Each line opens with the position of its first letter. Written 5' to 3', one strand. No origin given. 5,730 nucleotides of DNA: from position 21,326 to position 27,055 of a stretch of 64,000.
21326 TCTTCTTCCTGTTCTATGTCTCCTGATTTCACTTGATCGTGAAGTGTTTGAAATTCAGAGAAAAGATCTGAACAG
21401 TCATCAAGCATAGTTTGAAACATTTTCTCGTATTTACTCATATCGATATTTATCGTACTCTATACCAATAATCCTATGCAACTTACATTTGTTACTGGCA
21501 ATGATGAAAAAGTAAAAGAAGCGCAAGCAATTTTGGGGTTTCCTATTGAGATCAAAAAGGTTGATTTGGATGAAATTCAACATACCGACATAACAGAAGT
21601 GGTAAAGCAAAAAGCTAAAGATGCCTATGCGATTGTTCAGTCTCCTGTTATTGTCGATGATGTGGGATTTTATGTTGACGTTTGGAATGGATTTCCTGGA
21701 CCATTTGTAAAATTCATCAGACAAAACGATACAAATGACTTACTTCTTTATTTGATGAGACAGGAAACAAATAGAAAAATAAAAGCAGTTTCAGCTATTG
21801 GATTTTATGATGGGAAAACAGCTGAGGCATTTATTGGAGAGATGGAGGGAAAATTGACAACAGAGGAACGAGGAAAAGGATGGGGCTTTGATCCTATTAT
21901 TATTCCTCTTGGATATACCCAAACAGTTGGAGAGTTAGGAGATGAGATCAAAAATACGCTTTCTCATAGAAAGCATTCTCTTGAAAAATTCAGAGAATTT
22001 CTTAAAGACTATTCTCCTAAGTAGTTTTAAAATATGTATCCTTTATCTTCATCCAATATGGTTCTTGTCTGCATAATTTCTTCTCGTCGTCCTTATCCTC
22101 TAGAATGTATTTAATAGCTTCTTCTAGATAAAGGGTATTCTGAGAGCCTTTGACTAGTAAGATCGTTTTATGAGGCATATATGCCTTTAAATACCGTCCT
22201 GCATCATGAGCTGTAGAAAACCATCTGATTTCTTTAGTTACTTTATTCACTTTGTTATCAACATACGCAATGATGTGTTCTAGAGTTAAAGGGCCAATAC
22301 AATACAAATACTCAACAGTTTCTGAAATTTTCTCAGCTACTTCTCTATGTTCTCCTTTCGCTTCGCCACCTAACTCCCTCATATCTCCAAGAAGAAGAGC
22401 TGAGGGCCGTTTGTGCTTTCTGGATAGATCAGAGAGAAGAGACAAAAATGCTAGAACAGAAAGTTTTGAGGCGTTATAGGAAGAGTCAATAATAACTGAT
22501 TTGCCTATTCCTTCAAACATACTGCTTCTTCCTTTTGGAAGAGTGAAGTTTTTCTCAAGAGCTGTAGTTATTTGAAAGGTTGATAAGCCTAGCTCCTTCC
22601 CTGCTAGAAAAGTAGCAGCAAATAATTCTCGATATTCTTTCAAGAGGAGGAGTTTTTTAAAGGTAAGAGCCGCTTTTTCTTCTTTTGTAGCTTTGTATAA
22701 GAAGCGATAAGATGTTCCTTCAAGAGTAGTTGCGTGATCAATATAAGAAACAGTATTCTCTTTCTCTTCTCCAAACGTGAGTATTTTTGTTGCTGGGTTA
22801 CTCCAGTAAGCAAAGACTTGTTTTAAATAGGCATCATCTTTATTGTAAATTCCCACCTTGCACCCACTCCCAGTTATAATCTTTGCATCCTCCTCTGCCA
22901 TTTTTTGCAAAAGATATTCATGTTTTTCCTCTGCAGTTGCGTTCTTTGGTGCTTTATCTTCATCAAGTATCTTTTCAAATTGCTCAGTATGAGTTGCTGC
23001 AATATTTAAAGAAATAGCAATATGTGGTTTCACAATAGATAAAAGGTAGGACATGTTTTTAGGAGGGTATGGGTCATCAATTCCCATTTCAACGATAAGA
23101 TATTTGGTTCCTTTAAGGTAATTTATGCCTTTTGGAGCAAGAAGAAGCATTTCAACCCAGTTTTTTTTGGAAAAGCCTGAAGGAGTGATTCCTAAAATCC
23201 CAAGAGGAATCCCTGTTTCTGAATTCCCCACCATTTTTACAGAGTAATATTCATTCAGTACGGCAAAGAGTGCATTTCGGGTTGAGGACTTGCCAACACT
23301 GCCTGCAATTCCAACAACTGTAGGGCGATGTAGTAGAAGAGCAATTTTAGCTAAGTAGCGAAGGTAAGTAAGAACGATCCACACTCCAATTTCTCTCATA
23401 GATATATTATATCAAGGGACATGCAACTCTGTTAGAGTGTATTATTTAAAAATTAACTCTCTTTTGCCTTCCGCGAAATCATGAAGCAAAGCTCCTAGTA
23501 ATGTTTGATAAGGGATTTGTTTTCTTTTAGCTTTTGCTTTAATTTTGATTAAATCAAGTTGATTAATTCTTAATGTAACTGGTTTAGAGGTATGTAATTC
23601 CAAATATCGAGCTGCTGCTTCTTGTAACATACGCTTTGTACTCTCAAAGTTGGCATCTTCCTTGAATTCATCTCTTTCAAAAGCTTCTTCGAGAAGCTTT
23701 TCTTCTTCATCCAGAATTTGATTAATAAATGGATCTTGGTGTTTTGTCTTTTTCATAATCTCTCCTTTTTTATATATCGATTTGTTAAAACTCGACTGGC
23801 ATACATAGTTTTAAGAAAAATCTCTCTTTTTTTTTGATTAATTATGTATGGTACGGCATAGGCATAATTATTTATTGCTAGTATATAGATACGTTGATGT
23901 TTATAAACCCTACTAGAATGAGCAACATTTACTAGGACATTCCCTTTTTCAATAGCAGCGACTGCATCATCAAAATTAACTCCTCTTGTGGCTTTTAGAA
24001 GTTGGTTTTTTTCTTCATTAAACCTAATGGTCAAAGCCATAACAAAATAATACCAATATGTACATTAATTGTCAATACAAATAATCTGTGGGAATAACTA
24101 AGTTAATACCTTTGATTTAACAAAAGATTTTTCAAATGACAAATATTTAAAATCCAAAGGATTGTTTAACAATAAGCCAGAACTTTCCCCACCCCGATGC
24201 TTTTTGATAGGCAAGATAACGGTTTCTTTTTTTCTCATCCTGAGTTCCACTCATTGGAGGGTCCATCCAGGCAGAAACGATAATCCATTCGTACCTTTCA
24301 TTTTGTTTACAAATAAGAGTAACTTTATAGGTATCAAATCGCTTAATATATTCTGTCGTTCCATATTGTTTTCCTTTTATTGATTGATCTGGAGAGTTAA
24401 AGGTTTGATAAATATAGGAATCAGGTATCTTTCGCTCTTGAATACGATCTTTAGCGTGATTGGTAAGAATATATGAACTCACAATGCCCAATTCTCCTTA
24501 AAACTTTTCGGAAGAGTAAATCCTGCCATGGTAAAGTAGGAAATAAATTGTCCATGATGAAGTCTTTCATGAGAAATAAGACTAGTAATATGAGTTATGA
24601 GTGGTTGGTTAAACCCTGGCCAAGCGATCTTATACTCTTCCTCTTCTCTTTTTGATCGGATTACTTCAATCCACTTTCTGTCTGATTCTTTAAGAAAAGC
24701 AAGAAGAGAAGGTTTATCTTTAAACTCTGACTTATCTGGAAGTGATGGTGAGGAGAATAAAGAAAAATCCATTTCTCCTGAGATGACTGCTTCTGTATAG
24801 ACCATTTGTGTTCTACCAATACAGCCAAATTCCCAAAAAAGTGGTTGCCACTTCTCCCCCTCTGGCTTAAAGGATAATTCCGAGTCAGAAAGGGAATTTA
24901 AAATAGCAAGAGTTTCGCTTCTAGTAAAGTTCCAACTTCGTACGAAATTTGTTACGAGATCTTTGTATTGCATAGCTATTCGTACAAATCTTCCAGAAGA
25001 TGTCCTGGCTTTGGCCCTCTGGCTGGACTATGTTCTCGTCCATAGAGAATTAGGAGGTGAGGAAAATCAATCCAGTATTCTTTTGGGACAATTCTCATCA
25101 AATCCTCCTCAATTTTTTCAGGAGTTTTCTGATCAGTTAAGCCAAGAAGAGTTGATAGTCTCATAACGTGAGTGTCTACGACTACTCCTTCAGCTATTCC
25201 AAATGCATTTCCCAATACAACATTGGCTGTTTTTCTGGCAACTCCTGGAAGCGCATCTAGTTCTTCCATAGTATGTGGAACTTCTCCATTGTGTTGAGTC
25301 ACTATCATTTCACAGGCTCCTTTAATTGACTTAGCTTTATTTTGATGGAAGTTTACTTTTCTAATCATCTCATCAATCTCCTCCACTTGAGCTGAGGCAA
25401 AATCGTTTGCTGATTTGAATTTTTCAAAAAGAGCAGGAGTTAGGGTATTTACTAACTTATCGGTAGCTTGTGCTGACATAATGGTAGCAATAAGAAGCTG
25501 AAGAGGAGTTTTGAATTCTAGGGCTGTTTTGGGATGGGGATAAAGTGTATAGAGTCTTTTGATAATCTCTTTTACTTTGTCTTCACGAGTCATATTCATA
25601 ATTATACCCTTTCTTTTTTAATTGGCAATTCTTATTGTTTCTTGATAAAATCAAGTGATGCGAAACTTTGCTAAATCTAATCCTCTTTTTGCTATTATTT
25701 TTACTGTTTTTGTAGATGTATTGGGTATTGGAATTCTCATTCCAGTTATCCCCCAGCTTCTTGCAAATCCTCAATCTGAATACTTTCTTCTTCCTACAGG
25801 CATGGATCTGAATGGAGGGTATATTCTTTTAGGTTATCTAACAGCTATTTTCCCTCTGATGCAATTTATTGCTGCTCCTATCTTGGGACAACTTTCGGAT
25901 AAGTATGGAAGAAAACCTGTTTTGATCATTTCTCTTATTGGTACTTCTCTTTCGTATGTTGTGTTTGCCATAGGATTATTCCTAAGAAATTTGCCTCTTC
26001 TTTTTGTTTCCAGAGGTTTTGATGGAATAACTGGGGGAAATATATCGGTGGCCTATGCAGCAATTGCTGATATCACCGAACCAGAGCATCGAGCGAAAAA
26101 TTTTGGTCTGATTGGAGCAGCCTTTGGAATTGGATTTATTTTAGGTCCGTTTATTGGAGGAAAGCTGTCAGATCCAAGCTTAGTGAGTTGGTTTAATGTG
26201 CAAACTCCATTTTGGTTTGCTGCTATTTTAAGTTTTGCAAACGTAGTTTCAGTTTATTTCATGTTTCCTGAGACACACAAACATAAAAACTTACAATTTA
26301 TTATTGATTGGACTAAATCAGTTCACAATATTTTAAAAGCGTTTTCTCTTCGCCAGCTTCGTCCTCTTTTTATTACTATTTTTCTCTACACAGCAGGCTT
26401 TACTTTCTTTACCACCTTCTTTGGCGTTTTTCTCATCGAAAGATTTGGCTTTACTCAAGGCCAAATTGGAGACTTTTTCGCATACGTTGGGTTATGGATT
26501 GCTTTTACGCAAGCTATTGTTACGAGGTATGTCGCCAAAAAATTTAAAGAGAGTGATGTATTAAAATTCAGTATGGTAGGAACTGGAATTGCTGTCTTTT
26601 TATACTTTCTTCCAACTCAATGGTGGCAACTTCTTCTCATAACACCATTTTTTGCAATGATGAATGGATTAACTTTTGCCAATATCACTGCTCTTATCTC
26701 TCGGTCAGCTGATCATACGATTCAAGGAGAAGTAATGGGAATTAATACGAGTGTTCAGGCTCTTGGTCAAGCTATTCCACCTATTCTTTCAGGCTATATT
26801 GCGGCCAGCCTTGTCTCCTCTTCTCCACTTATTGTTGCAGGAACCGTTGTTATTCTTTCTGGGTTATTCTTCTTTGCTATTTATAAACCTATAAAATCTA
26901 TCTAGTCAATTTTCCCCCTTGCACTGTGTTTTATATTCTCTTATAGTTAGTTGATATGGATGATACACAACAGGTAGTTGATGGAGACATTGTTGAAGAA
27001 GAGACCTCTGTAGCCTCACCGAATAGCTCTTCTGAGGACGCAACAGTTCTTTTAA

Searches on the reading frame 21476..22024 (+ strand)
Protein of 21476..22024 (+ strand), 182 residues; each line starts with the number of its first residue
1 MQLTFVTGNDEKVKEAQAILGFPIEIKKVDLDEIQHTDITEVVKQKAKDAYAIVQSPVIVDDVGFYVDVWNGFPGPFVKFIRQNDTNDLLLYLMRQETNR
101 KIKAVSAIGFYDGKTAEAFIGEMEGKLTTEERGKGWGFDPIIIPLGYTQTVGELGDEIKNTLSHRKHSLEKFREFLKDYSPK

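Call 27: search_protein_families(library=pfam, proteins=[window:21476-22024:+], max_evalue=0.00001)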
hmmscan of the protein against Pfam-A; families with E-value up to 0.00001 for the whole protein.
window:21476-22024:+ (182 aa): 1 family
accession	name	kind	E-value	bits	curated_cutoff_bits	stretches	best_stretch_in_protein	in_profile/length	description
PF01725.21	Ham1p_like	-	2.9e-41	141.9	22.5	1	3-175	1-186/186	Ham1 family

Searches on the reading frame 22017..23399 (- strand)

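Call 27: search_protein_families(library=pfam, proteins=[window:22017-23399:-], max_evalue=0.00001)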
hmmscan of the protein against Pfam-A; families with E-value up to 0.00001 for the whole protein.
window:22017-23399:- (460 aa): 2 families
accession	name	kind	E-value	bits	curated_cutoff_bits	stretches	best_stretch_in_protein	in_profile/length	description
PF08245.18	Mur_ligase_M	-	1.6e-11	45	24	0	31-144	1-99/200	Mur ligase middle domain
PF02875.26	Mur_ligase_C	-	7.4e-10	40.2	28.4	1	291-419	2-126/127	Mur ligase, glutamate ligase domain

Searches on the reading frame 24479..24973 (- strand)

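Call 27: search_protein_families(library=pfam, proteins=[window:24479-24973:-], max_evalue=0.00001)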
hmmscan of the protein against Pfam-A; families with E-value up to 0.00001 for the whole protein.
window:24479-24973:- (164 aa): 1 family
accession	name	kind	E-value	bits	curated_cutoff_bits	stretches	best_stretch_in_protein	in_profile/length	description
PF12867.12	DinB_2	-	2.8e-10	41.2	24.8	1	16-142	4-127/128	DinB superfamily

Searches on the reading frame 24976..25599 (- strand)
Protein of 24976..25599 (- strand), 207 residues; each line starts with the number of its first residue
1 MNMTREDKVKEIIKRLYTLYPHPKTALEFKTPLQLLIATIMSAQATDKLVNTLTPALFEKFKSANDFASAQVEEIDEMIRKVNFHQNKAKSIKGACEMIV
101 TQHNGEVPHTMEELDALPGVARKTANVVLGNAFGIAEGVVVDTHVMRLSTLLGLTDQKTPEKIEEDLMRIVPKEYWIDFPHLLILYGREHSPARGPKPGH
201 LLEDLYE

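Call 27: search_protein_families(library=pfam, proteins=[window:24976-25599:-], max_evalue=0.00001)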
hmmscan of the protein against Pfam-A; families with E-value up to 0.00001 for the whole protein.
window:24976-25599:- (207 aa): 2 families
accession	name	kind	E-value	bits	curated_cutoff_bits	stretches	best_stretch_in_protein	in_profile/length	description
PF00730.31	HhH-GPD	-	3.2e-25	89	26.2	1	37-173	1-108/108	HhH-GPD superfamily base excision DNA repair protein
PF00633.29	HHH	-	5.3e-07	29.6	24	1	103-129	2-28/30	Helix-hairpin-helix motif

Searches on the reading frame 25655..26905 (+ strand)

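Call 27: search_protein_families(library=pfam, proteins=[window:25655-26905:+], max_evalue=0.00001)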
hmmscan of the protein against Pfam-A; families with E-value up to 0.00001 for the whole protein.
window:25655-26905:+ (416 aa): 3 families
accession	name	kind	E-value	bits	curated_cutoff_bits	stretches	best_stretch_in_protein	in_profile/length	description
PF07690.21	MFS_1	-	3.2e-52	178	33.4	2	15-319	2-287/347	Major Facilitator Superfamily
PF12832.13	MFS_1_like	-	1.6e-17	64.1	25.2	1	59-382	36-361/373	MFS_1 like family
PF00083.30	Sugar_tr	-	1.6e-08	34.3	22.3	1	57-207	46-194/452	Sugar (and other) transporter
